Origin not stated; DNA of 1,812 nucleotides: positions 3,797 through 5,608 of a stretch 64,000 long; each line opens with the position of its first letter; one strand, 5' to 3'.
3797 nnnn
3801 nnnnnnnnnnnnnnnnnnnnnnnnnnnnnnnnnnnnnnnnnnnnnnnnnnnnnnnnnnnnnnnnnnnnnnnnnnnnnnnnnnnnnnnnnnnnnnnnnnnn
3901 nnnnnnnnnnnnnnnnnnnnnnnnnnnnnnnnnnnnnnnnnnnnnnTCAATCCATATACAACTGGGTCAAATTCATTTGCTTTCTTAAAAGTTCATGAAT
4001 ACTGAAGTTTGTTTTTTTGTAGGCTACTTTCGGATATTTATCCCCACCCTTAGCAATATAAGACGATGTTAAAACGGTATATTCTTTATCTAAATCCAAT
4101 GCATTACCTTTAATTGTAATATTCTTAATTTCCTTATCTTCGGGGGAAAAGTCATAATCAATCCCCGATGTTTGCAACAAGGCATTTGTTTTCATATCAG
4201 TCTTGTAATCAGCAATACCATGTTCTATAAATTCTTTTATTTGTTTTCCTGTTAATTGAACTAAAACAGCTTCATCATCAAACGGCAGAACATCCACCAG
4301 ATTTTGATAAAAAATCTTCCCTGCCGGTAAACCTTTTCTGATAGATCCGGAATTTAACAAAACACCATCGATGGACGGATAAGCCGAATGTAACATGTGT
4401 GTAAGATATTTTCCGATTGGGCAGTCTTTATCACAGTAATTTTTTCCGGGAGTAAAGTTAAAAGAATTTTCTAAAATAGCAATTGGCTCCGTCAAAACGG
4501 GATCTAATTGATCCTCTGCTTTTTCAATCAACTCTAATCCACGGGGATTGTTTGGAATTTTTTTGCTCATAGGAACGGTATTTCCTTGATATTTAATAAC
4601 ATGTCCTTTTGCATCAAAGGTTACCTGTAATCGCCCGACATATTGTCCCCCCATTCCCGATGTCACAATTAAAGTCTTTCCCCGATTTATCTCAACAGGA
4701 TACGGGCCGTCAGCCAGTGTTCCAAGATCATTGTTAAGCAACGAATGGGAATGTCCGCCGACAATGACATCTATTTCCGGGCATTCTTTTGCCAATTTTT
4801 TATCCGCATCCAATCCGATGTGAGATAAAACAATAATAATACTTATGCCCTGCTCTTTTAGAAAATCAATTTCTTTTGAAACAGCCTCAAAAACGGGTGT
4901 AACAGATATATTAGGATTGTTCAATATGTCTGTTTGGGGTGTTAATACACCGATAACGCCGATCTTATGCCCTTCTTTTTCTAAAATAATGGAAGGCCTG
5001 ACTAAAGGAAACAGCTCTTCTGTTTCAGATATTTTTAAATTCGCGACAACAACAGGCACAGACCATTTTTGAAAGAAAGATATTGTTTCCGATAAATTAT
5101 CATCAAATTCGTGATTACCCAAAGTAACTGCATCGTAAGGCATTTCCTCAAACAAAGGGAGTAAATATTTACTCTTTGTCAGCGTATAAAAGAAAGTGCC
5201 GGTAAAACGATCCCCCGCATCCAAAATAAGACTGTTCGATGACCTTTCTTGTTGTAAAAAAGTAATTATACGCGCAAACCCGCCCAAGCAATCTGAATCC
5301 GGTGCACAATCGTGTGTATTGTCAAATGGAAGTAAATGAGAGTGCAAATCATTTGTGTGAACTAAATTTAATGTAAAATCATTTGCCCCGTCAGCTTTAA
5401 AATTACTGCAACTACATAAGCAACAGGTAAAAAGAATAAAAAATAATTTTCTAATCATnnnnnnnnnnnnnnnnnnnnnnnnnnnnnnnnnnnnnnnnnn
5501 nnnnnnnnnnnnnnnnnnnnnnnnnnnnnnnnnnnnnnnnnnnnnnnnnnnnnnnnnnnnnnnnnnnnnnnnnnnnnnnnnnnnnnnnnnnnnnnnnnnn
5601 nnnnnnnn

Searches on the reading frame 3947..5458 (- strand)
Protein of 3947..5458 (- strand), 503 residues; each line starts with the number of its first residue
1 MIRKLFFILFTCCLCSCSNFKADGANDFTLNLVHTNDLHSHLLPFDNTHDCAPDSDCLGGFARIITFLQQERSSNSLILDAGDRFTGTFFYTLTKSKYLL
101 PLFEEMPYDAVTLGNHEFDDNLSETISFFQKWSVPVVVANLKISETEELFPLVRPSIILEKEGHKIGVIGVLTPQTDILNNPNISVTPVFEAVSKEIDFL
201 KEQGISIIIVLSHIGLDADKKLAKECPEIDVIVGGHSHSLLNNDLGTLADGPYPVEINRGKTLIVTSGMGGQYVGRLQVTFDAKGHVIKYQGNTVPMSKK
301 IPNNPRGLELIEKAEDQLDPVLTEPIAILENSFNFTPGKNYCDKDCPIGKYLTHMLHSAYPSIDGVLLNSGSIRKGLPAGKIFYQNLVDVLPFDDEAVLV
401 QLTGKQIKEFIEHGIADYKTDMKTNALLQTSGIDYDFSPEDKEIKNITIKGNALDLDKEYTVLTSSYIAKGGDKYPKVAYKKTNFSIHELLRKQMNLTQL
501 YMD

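Call 17: search_protein_families(library=ncbifam, proteins=[window:3947-5458:-], max_evalue=1e-10)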
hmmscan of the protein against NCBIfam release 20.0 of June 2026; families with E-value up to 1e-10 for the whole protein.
window:3947-5458:- (503 aa): 14 families
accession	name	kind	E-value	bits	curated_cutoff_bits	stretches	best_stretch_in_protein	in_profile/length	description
TIGR01530.1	nadN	equivalog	1.3e-45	156.1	436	1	30-287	1-272/550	NAD nucleotidase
NF007109.1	PRK09558.1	equivalog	2.4e-43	148.7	600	1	22-491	28-531/550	bifunctional UDP-sugar hydrolase/5'-nucleotidase UshA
NF006934.0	PRK09419.1-1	subfamily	2.6e-43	147.9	1646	2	25-244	48-275/1174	multifunctional 2',3'-cyclic-nucleotide 2'-phosphodiesterase/3'-nucleotidase/5'-nucleotidase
NF006937.0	PRK09419.1-4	equivalog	9.2e-43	145.9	2554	1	26-476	644-1115/1411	multifunctional 2',3'-cyclic-nucleotide 2'-phosphodiesterase/3'-nucleotidase/5'-nucleotidase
NF006935.0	PRK09419.1-2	equivalog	7.7e-42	143.1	2801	1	153-478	809-1138/1445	multifunctional 2',3'-cyclic-nucleotide 2'-phosphodiesterase/3'-nucleotidase/5'-nucleotidase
TIGR04486.1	thiosulf_SoxB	equivalog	3.8e-38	131.1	550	1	33-466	89-518/556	thiosulfohydrolase SoxB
NF006938.0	PRK09420.1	equivalog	2.2e-27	95.8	486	1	23-279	18-298/648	bifunctional 2',3'-cyclic-nucleotide 2'-phosphodiesterase/3'-nucleotidase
TIGR01390.1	CycNucDiestase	equivalog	2.6e-26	92.3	883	1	30-279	3-276/626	2',3'-cyclic-nucleotide 2'-phosphodiesterase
NF006936.0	PRK09419.1-3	equivalog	4.4e-25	87.5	2542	1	104-476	780-1155/1212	multifunctional 2',3'-cyclic-nucleotide 2'-phosphodiesterase/3'-nucleotidase/5'-nucleotidase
NF040549.1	Nt5e_LPXTG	exception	5.9e-23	81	1050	1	23-185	92-245/731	cell surface ecto-5'-nucleotidase Nt5e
NF041198.1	UshA_like_PCGU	equivalog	9.6e-21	73.9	275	1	7-287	3-273/519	UshA-like (seleno)protein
NF008871.0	PRK11907.1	equivalog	1.8e-17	62.8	1266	1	27-239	113-353/814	bifunctional 2',3'-cyclic-nucleotide 2'-phosphodiesterase/3'-nucleotidase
NF047875.1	5nuc_LPXTG_Strp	exception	6.9e-14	51.3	1050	0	157-476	192-527/684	surface-anchored 5'-nucleotidase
NF006933.0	PRK09418.1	equivalog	9e-11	40.6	1419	0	27-241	37-290/780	bifunctional 2',3'-cyclic-nucleotide 2'-phosphodiesterase/3'-nucleotidase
